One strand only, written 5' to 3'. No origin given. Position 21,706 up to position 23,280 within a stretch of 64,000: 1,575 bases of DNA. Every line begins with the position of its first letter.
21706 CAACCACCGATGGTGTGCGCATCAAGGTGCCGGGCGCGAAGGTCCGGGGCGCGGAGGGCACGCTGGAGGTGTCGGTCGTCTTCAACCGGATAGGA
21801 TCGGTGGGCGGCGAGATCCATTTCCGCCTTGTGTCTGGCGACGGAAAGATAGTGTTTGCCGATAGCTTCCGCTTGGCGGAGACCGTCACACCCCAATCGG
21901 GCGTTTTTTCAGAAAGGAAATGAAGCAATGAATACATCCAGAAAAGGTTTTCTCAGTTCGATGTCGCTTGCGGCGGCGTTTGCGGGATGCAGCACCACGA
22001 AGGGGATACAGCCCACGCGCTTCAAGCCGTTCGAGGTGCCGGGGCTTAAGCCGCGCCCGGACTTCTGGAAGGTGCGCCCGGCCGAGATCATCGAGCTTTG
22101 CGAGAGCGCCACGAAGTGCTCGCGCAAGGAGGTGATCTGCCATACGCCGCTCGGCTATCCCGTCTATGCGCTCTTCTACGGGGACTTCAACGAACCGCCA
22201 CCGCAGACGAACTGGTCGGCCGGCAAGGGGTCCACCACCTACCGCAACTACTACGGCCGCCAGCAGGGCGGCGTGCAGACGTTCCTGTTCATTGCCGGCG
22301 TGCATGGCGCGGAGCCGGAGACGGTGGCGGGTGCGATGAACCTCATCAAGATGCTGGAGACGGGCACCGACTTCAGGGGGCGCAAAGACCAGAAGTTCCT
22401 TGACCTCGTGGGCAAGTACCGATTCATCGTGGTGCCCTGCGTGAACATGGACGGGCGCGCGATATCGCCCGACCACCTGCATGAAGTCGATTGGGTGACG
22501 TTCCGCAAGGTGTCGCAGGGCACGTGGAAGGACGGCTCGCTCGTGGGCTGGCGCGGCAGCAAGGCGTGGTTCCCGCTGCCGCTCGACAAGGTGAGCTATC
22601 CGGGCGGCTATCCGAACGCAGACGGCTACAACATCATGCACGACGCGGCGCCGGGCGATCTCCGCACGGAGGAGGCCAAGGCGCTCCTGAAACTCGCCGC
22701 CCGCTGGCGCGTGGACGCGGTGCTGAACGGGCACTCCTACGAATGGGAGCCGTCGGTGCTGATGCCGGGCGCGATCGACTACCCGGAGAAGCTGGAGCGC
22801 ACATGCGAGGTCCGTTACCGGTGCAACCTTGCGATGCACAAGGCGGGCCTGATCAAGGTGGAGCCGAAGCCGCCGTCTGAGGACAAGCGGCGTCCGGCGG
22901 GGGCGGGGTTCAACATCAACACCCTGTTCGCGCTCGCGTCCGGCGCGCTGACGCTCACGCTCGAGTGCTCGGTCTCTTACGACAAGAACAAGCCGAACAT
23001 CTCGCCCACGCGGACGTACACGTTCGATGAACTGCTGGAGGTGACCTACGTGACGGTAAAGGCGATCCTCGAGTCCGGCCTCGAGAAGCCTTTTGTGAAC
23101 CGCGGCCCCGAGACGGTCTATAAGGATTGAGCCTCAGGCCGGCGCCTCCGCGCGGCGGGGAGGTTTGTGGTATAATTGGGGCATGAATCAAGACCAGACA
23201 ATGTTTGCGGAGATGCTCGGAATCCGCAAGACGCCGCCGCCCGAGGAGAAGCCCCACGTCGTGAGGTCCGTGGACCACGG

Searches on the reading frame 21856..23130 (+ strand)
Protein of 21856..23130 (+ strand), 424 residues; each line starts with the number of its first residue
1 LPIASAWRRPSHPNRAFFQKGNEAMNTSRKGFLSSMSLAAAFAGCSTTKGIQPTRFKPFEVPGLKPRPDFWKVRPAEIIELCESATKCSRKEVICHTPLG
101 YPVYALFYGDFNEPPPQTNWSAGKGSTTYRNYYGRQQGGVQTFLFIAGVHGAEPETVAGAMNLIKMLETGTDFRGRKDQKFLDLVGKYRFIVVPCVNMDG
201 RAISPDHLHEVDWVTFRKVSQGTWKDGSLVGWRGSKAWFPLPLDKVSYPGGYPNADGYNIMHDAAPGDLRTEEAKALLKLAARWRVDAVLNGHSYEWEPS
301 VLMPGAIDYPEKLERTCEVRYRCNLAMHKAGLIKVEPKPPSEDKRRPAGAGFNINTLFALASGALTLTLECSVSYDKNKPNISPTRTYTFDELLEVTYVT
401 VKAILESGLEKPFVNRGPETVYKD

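Call 87: search_protein_families(library=pfam, proteins=[window:21856-23130:+], max_evalue=0.00001)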
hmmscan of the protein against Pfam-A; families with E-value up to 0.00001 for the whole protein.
window:21856-23130:+ (424 aa): 1 family
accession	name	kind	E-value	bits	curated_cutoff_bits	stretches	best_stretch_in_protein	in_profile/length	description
PF00246.29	Peptidase_M14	-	1.9e-08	34.7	21.6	1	135-296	41-185/286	Zinc carboxypeptidase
